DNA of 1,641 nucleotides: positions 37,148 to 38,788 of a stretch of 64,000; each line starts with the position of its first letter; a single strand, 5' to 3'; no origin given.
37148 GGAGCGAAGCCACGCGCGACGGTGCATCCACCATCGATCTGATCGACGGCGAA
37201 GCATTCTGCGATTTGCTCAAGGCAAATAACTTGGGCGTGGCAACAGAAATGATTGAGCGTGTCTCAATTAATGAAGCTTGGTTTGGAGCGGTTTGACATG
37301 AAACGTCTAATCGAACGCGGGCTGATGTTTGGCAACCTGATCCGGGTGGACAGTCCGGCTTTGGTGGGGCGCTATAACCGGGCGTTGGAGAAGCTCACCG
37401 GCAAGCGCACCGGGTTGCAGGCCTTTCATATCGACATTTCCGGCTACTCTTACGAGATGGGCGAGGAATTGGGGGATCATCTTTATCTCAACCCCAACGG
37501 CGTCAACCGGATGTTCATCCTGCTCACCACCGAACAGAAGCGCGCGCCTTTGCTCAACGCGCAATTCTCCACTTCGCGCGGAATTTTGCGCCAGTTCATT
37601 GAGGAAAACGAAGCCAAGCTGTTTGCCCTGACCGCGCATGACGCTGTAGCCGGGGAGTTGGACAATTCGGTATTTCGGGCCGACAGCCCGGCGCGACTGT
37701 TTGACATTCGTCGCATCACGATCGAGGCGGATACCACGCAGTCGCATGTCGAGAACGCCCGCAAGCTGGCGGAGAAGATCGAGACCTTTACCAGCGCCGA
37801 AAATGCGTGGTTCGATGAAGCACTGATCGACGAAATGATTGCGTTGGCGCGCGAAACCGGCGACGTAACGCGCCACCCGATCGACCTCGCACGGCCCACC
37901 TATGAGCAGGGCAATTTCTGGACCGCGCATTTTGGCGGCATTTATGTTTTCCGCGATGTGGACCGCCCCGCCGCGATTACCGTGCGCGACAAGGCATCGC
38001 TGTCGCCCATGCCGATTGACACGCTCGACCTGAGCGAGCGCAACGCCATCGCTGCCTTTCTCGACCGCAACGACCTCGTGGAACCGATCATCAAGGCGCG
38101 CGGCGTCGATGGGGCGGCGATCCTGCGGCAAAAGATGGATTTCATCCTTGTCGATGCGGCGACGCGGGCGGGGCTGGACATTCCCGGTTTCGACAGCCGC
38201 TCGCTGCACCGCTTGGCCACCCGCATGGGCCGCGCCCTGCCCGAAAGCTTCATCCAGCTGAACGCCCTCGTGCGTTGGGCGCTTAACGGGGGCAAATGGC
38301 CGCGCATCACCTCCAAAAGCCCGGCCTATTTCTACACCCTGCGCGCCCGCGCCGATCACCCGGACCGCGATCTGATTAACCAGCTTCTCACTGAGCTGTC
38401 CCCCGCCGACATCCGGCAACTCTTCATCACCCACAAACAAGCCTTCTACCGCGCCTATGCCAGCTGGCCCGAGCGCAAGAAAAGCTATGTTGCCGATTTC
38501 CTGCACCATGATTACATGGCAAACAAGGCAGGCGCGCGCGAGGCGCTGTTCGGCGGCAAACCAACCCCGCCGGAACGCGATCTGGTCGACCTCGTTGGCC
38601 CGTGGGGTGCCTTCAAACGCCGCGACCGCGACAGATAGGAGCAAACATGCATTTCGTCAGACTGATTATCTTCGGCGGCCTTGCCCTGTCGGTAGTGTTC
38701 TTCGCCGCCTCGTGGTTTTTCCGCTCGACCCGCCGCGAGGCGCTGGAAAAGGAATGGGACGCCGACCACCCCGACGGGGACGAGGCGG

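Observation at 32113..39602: Seven-gene tightly coupled operon: coiled-coil TelA/PspA-like protein, two orphans, classic AAA+ ATPase, embedded Mrr nuclease and two small membrane proteins; candidate undescribed stress or defence system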

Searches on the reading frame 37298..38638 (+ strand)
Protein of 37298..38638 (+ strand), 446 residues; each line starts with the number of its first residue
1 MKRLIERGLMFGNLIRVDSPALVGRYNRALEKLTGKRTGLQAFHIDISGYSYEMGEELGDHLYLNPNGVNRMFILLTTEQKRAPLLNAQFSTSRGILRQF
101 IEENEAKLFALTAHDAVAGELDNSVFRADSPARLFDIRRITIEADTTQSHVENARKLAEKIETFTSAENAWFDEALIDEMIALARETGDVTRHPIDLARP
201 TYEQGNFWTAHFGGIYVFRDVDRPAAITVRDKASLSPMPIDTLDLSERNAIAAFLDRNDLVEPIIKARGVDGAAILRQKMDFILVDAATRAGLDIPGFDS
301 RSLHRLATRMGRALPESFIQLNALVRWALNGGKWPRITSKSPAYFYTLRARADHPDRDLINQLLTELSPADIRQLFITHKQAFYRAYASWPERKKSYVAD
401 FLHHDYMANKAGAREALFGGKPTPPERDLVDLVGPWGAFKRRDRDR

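Call 4: search_protein_families(library=pfam, proteins=[window:37298-38638:+], max_evalue=0.1)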
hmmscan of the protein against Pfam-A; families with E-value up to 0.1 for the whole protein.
window:37298-38638:+ (446 aa): 1 family
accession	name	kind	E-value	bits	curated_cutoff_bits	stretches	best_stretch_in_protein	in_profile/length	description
PF20343.3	DUF6638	-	2e-224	745.8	27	1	10-441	1-439/439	Family of unknown function (DUF6638)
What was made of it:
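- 37298..38638 (+): G5: 446-aa DUF6638 protein, a soluble orphan fold and the fourth member of the core. PF20343, E 2e-224 (call 4).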

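Call 5: search_protein_families(library=ncbifam, proteins=[window:37298-38638:+], max_evalue=0.1)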
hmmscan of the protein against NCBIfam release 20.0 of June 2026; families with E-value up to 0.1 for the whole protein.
window:37298-38638:+ (446 aa): 0 families

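Call 6: search_protein_families(library=padloc, proteins=[window:37298-38638:+], max_evalue=0.1)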
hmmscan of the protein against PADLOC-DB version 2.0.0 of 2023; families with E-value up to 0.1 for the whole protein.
window:37298-38638:+ (446 aa): 0 families

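Call 25: find_homologous_proteins(query=window:37298-38638:+, max_evalue=0.001)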
Query window:37298-38638:+ (446 aa): 2915 proteins with E <= 0.001 among 8000 candidates; the best 120 are listed.
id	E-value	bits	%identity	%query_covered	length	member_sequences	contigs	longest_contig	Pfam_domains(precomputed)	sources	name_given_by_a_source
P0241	1.1e-249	847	85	100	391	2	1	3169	PF20343.3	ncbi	-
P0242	6.5e-229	779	77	99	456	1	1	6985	PF20343.3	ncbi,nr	ncbi:MAG: hypothetical protein D6801_03450 [Alphaproteobacteria bacterium]|nr:MAG: hypothetical prot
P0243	2.0e-228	777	77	99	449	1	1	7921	PF20343.3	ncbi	-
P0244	6.2e-228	775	77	99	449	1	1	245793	PF20343.3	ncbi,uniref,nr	ncbi:DUF6638 family protein [Sinisalibacter aestuarii]|uniref:Uncharacterized protein n=1 Tax=Sinisa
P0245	1.6e-227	774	77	99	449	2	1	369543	PF20343.3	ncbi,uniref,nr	ncbi:DUF6638 family protein [Sinisalibacter lacisalsi]|uniref:Uncharacterized protein n=1 Tax=Sinisa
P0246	3.2e-226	770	77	99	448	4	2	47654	PF20343.3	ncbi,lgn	-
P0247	6.5e-226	769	76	99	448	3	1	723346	PF20343.3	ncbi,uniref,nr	ncbi:DUF6638 family protein [Maritimibacter fusiformis]|uniref:Uncharacterized protein n=1 Tax=Marit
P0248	1.3e-225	768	76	99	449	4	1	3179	PF20343.3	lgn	-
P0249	1.6e-225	767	77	99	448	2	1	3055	PF20343.3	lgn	-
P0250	2.0e-225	767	77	99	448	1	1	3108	PF20343.3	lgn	-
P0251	2.2e-224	764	75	98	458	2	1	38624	PF20343.3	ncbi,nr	ncbi:MAG: hypothetical protein CSA74_00885 [Rhodobacterales bacterium]|nr:MAG: hypothetical protein 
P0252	2.0e-223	760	75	99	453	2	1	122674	PF20343.3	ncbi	-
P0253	3.4e-223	760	76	99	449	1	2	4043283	PF20343.3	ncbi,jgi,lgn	jgi:hypothetical protein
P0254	4.3e-223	759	76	99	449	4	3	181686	PF20343.3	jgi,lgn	jgi:hypothetical protein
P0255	7.2e-223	759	76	99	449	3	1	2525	PF20343.3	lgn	-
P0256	2.5e-222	757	75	99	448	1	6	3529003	PF20343.3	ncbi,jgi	jgi:Family of unknown function (DUF6638)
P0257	3.6e-222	756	76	99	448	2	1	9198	PF20343.3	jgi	jgi:hypothetical protein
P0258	7.3e-222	755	74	99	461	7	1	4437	PF20343.3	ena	-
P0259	7.6e-222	755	76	99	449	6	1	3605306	PF20343.3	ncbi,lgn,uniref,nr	ncbi:DUF6638 family protein [Maritimibacter sp. HL-12]|uniref:DUF6638 family protein n=1 Tax=Maritim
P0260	9.3e-222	755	76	99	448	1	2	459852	PF20343.3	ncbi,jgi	jgi:Family of unknown function (DUF6638)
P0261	1.7e-221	754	73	99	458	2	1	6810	PF20343.3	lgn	-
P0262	6.1e-221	752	73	99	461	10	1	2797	PF20343.3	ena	-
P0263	1.3e-220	751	75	99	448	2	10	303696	PF20343.3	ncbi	-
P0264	4.0e-220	750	75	99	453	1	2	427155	PF20343.3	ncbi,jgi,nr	ncbi:MAG TPA: hypothetical protein DEO85_14015 [Maritimibacter sp.]|nr:hypothetical protein [Maritim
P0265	1.3e-219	748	75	99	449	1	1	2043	PF20343.3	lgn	-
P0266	2.4e-219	747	74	99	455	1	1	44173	PF20343.3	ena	-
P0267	4.0e-219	746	74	99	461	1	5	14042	PF20343.3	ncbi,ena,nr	ncbi:MAG: hypothetical protein KDK10_16690 [Maritimibacter sp.]|nr:hypothetical protein [Maritimibac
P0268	4.8e-219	746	73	99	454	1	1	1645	PF20343.3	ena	-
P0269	7.8e-219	745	75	99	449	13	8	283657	PF20343.3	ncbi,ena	-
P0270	8.2e-219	745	75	99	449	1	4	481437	PF20343.3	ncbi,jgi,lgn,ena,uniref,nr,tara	ncbi:DUF6638 family protein [Maritimibacter sp. UBA3975]|uniref:DUF6638 family protein n=1 Tax=Marit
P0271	8.5e-219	745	74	100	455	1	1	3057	PF20343.3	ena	-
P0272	1.2e-217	741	75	99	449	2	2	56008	PF20343.3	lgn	-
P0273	2.2e-217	741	74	99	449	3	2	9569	PF20343.3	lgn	-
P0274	5.7e-217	739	75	99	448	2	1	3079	PF20343.3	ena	-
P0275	2.9e-216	737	74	99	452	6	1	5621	PF20343.3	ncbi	ncbi:MAG: hypothetical protein P8X76_15475 [Maritimibacter sp.]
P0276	1.1e-215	735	74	99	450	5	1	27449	PF20343.3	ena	-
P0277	1.7e-212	724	72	99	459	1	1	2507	PF20343.3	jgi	jgi:hypothetical protein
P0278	2.0e-212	724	72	99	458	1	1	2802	PF20343.3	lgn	-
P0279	6.0e-206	703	69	99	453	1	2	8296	PF20343.3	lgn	-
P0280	1.3e-204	698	68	100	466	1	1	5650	PF20343.3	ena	-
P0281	6.8e-204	696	70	99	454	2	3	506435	PF20343.3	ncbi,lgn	ncbi:MAG: DUF6638 family protein [Maritimibacter sp.]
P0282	1.1e-203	695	70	99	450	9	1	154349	PF20343.3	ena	-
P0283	8.6e-202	689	68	99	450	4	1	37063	PF20343.3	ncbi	-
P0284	1.4e-201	688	70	99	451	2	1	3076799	PF20343.3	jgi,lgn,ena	-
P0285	1.1e-200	685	68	99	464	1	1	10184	PF20343.3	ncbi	-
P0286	4.8e-200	683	68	100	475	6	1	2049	PF20343.3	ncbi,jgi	-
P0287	5.2e-200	683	67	99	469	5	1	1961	PF20343.3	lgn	-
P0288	1.1e-198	679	68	98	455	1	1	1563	PF20343.3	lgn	-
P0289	1.9e-198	678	69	98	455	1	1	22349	PF20343.3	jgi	jgi:hypothetical protein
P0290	2.8e-198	678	68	99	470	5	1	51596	PF20343.3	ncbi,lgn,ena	-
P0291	7.9e-198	676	68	99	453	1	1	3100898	PF20343.3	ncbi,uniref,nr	ncbi:DUF6638 family protein [Aliiroseovarius sp. F47248L]|uniref:DUF6638 family protein n=1 Tax=Alii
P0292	1.9e-197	675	67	100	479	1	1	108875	PF20343.3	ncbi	-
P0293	3.1e-197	674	68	99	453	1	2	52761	PF20343.3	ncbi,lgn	-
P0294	3.2e-197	674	69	99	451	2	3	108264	PF20343.3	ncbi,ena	-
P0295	3.7e-197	674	68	99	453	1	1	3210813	PF20343.3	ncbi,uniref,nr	ncbi:hypothetical protein K3556_03065 [Aliiroseovarius sp. M344]|uniref:DUF6638 family protein n=1 T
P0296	7.8e-197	673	67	99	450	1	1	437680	PF20343.3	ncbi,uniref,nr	ncbi:DUF6638 family protein [Aliiroseovarius subalbicans]|uniref:DUF6638 family protein n=1 Tax=Alii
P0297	1.8e-196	672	68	99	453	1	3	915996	PF20343.3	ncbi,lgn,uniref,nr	ncbi:hypothetical protein MUY21_03750 [Aliiroseovarius sp. S2029]|uniref:DUF6638 family protein n=1 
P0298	3.3e-196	671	67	98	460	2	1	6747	PF20343.3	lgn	-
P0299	2.0e-195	668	67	99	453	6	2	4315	PF20343.3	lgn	-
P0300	2.1e-195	668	67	99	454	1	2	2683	PF20343.3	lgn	-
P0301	2.2e-195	668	69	99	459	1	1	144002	PF20343.3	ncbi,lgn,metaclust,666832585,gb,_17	metaclust:\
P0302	2.1e-194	665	67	99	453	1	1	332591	PF20343.3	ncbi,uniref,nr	ncbi:hypothetical protein GCM10016455_21270 [Aliiroseovarius zhejiangensis]|uniref:Uncharacterized p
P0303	5.4e-194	663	66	99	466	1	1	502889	PF20343.3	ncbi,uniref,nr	ncbi:hypothetical protein O2N63_04860 [Aliiroseovarius sp. KMU-50]|uniref:Uncharacterized protein n=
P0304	1.9e-193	662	67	99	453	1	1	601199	PF20343.3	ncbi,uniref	ncbi:DUF6638 family protein [Aliiroseovarius sp. 2305UL8-7]|uniref:DUF6638 family protein n=1 Tax=Al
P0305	2.8e-193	661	65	100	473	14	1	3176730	PF20343.3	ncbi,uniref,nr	ncbi:hypothetical protein K3X44_02090 [Aliiroseovarius crassostreae]|uniref:DUF6638 family protein n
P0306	1.0e-192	659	67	99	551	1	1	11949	PF20343.3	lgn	-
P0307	1.1e-192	659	67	99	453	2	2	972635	PF20343.3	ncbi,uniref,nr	ncbi:DUF6638 family protein [Aliiroseovarius sediminis]|uniref:DUF6638 family protein n=1 Tax=Aliiro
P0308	2.2e-192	658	66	99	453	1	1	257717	PF20343.3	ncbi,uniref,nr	ncbi:DUF6638 family protein [uncultured Aliiroseovarius sp.]|uniref:DUF6638 family protein n=1 Tax=u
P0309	4.0e-192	657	65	99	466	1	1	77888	PF20343.3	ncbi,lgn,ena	-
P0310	4.7e-192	657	66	99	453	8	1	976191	PF20343.3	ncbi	ncbi:DUF6638 family protein [Aliiroseovarius sp. CAU 1755]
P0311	5.9e-192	657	65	99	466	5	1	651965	PF20343.3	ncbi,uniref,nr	ncbi:DUF6638 family protein [Aliiroseovarius lamellibrachiae]|uniref:DUF6638 family protein n=1 Tax=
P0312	7.7e-192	656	66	98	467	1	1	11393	PF20343.3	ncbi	-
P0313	1.0e-191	656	67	99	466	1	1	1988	PF20343.3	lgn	-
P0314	1.8e-191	655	67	99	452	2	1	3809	PF20343.3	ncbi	-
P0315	9.2e-190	650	66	99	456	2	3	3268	PF20343.3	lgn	-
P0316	1.0e-189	649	65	99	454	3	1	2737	PF20343.3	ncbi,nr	ncbi:MAG TPA: hypothetical protein ENK28_09525 [Aliiroseovarius sp.]|nr:hypothetical protein [Aliiro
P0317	1.6e-189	649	65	99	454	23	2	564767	PF20343.3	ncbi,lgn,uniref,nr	ncbi:hypothetical protein SAMN04488030_2101 [Aliiroseovarius halocynthiae]|uniref:Uncharacterized pr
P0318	5.9e-189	647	65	99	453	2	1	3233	PF20343.3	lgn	-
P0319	1.0e-187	643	65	100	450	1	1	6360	PF20343.3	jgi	jgi:hypothetical protein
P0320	1.4e-187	642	66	100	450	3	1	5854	PF20343.3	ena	-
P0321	1.8e-187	642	67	99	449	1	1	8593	PF20343.3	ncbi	-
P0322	2.9e-187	641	67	99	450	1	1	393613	PF20343.3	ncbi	ncbi:DUF6638 family protein [Actibacterium sp. D379-3]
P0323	4.3e-187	641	65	100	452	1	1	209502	PF20343.3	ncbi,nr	ncbi:MAG: hypothetical protein HUJ27_16825 [Rhodobacteraceae bacterium]|nr:hypothetical protein [Par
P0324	1.8e-186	639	65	99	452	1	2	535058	PF20343.3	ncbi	-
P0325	2.2e-186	638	66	100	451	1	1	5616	PF20343.3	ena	-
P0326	2.8e-186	638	64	100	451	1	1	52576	PF20343.3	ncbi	-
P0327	5.2e-186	637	65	100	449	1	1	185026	PF20343.3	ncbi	-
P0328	4.6e-185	634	66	99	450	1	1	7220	PF20343.3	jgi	-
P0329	1.0e-184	633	65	99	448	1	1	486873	PF20343.3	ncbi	-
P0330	1.1e-184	633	65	100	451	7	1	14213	PF20343.3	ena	-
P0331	1.3e-184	633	66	99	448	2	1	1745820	PF20343.3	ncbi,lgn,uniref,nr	ncbi:DUF6638 family protein [Actibacterium lipolyticum]|uniref:Uncharacterized protein n=1 Tax=Actib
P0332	1.5e-184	632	65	100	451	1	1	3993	PF20343.3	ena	-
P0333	3.0e-184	631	65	99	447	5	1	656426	PF20343.3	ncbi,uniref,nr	ncbi:DUF6638 family protein [Marimonas arenosa]|uniref:Uncharacterized protein n=2 Tax=Pseudomonadat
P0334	4.7e-184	631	65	100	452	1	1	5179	PF20343.3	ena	-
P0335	1.7e-183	629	64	99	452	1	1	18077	PF20343.3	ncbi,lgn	-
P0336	4.8e-183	627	64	100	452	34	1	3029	PF20343.3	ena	-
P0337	4.9e-183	627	64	100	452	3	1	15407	PF20343.3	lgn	-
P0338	5.0e-183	627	64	99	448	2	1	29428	PF20343.3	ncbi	-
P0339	7.2e-183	627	64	100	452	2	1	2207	PF20343.3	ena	-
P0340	7.6e-183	627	64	99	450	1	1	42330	PF20343.3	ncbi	-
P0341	7.7e-183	627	65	99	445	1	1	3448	PF20343.3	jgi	-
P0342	8.7e-183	627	64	99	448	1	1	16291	PF20343.3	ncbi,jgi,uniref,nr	ncbi:DUF6638 family protein [Vannielia sp.]|uniref:DUF6638 family protein n=1 Tax=Vannielia sp. TaxI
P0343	1.1e-182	626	65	100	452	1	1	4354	PF20343.3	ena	-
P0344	1.7e-182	626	65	99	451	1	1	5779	PF20343.3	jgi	jgi:hypothetical protein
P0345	2.3e-182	625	63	99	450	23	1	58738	PF20343.3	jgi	jgi:hypothetical protein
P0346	2.9e-182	625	65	99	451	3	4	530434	PF20343.3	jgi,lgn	-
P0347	3.7e-182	625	64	99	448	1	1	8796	PF20343.3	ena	-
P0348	3.7e-182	624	64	99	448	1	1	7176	PF20343.3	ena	-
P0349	3.8e-182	624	64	99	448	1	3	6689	PF20343.3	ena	-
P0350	3.8e-182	624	64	99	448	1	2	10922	PF20343.3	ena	-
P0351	4.0e-182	624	64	99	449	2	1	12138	PF20343.3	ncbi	ncbi:DUF6638 family protein [Profundibacter sp.]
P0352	4.8e-182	624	65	100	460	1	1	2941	PF20343.3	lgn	-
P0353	5.1e-182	624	65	99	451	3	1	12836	PF20343.3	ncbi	-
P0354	5.1e-182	624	64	99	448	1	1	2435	PF20343.3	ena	-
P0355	5.3e-182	624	64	99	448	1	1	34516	PF20343.3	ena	-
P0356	8.3e-182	623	65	99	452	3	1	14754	PF20343.3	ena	-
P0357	9.7e-182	623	64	99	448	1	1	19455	PF20343.3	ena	-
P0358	1.3e-181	623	65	100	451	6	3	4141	PF20343.3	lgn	-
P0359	1.5e-181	623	65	100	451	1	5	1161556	PF20343.3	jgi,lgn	jgi:hypothetical protein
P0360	2.0e-181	622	64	99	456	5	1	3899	PF20343.3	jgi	jgi:hypothetical protein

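Call 36: predict_structure(alignment_id=A2)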
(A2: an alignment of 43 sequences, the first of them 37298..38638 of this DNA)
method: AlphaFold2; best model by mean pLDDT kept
length: 446 residues; sequences in the alignment: 43
mean_pLDDT: 70.2   pTM: 0.67
mean pLDDT of the five models: 70.2, 69.6, 69.4, 66.4, 65.8
residues with pLDDT >= 90: 136; 70-90: 107; 50-70: 93; < 50: 110
segments of 3 or more residues with pLDDT < 50: 12-15, 43-88, 111-126, 144-146, 414-446
pLDDT, mean of each block of 10 residues (from residue 1): 66 50 57 59 47 40 31 28 34 55 57 44 53 70 51 71 81 83 64 55 76 89 96 92 97 97 85 90 94 90 94 96 93 90 95 89 94 86 86 91 80 47 38 30 35
secondary structure, 60 per line:
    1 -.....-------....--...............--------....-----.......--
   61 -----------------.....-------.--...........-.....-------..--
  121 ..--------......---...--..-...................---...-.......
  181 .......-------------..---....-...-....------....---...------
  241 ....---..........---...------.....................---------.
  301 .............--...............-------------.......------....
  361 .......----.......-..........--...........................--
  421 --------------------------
elements in order: H2-6 E14-17 H20-34 E43-46 H52-58 H78-82 H93-103 H105-109 H131-136 E140-142 H148-166 H174-187 E206-209 E215-218 E225-228 E241-244 H248-257 E261-263 H270-290 H300-313 H316-330 H344-347 E348-350 H357-367 H372-378 H380-389 H392-418
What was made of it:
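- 37298..38638 (+): The AF2 model has pLDDT 70, with the C-terminal half above 85 (call 36).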

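Call 40: fold_search(model_id=the predicted structure, library=pdb)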
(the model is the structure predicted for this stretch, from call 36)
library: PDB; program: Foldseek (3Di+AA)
matches with E <= 10: 73; with E <= 0.001: 0
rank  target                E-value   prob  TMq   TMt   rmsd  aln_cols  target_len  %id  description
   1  5y7q_A                7.8e-01  0.04  0.09  0.08  20.9       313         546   11  Crystal structure of paFAN1 bound to 2nt 5'flap DNA with gap (released 2018-03-14)
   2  8wjf_A                8.2e-01  0.06  0.08  0.15  19.7       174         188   16  Peptide 10/FTH1 complex (released 2024-10-02)
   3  4r8a_A                1.0e+00  0.03  0.09  0.08  20.9       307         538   12  Crystal structure of paFAN1 - 5' flap DNA complex (released 2014-10-29)
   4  5gou_F                1.9e+00  0.04  0.09  0.19  16.2       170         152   16  Structure of a 16-mer protein nanocage fabricated from its 24-mer analogue by subunit interface redesign (released 2017-02-22)
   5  9asp_A                2.2e+00  0.03  0.09  0.06  15.0       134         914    7  Human Drosha and DGCR8 in complex with Pri-let-7a1 (released 2024-09-04)
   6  1nf6_O                2.2e+00  0.03  0.08  0.14  15.4       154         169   11  X-ray structure of the Desulfovibrio desulfuricans bacterioferritin: the diiron site in different catalytic states ("c (released 2003-04-01)
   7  9iu2_A                2.4e+00  0.16  0.11  0.11  14.8       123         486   16  Cryo-EM structure of the large serine recombinase Bxb1 in complex with attP and attB (GT/TT CDN) in the pre-strand exc (released 2026-03-04)
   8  4aqf_C                2.7e+00  0.01  0.08  0.08  34.1       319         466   10  X-ray crystallographic structure of Crimean-congo haemorrhagic fever virus nucleoprotein (released 2012-09-26)
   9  4m34_D                3.2e+00  0.04  0.09  0.21  18.3       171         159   15  Crystal structure of gated-pore mutant D138H of second DNA-Binding protein under starvation from Mycobacterium smegmat (released 2014-03-05)
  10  3wvo_C                3.2e+00  0.02  0.10  0.09  23.9       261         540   14  Crystal structure of Thermobifida fusca Cse1 (released 2015-01-14)
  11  4m32_A                3.5e+00  0.03  0.09  0.21  18.5       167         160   14  Crystal structure of gated-pore mutant D138N of second DNA-Binding protein under starvation from Mycobacterium smegmat (released 2014-03-05)
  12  4reb_A                3.7e+00  0.02  0.10  0.08  22.8       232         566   13  Structural Insights into 5' Flap DNA Unwinding and Incision by the Human FAN1 Dimer (released 2014-12-24)
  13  1nf4_H                3.7e+00  0.02  0.09  0.15  14.7       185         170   10  X-Ray Structure of the Desulfovibrio desulfuricans bacterioferritin: the diiron site in different states (reduced stru (released 2003-04-01)
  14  6ls3_A                4.2e+00  0.04  0.10  0.21  17.3       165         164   10  cubic-shaped crystal of TmFtn mutant-T4FY stimulated by Mg (released 2021-01-20)
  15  1sof_A                4.2e+00  0.02  0.08  0.18  16.8       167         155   12  Crystal structure of the azotobacter vinelandii bacterioferritin at 2.6 A resolution (released 2005-04-05)
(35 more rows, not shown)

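Call 63: search_solved_structures(query=A2, max_evalue=10, show_alignments=1)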
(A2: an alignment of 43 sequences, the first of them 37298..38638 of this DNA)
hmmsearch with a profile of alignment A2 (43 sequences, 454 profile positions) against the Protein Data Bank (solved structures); distinct sequences matched with E-value up to 10: 4.
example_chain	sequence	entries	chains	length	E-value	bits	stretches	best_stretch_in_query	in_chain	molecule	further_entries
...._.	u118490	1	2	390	1.4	11.2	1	11-105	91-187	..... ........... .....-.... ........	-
4beu_A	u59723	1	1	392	1.5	11.2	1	11-105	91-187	ALANINE RACEMASE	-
7kqr_A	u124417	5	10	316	2.1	10.6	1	343-371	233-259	Heme-dependent L-tyrosine hydroxylase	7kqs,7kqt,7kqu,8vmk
8r2s_A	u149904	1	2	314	2.2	10.6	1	343-371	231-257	L-tyrosine 3-hydroxylase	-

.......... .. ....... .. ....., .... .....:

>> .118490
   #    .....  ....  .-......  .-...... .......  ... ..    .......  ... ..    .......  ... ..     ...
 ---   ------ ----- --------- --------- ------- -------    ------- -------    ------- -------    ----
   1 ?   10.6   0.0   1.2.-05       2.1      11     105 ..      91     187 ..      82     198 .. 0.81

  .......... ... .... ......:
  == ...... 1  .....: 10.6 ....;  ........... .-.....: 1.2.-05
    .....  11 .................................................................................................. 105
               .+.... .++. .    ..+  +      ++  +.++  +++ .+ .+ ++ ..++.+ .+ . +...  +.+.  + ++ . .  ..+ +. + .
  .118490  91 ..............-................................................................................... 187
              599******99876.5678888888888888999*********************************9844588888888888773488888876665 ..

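Call 65: search_protein_families(library=phrogs, proteins=[window:37298-38638:+], max_evalue=0.01)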
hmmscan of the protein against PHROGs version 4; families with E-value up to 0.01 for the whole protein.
window:37298-38638:+ (446 aa): 0 families

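Call 72: search_dna_similar(query=window:37298-38638:+, collection=plasmids, mode=protein, max_rows=25)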
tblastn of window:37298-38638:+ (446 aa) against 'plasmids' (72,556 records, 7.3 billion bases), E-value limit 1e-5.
Records with a match: 10; places in all: 10; records where one place covers at least 80% of the query: 10.
Best place of each record, by identity: <60% 10.
By first word of the organism name: Sinorhizobium 4; Vibrio 4; Shinella 1; Rhizobium 1.
By predicted mobility (MOB-suite, as given by PLSDB): non-mobilizable 10.
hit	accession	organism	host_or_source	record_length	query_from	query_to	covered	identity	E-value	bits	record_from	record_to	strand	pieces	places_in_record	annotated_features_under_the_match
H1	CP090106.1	Sinorhizobium meliloti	Medicago,Cell culture,Plant nodule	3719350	1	421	94%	32.4%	6e-59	216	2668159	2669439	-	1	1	hypothetical protein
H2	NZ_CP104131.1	Sinorhizobium sp. K101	Phaseolus vulgaris,cell ...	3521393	1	421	94%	31.6%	3e-58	213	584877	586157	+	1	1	none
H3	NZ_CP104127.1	Sinorhizobium sp. M103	Phaseolus vulgaris,cell ...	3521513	1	421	94%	31.6%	3e-58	213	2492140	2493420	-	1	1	none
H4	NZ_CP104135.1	Sinorhizobium sp. C101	Phaseolus vulgaris,cell ...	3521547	1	421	94%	31.6%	3e-58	213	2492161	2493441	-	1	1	none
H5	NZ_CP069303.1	Shinella sp. PSBB067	monoisolate,Minnesota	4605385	1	419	94%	31.3%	2e-58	214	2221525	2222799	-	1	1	none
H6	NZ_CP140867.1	Rhizobium leguminosarum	Trifolium pratense,whole organism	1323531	1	419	94%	28.4%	5e-51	192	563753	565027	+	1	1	record has no annotation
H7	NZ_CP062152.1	Vibrio parahaemolyticus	oyster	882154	8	402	89%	28.0%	7e-44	171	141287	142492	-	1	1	DUF6638 family protein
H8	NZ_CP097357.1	Vibrio parahaemolyticus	oyster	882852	8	402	89%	28.0%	7e-44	171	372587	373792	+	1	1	DUF6638 family protein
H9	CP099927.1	Vibrio parahaemolyticus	Anadara tuberculosa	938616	8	402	89%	27.2%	2e-42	167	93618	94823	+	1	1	hypothetical protein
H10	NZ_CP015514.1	Vibrio vulnificus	Mactra veneriformis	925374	8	402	89%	26.9%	1e-41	165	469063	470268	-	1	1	DUF6638 family protein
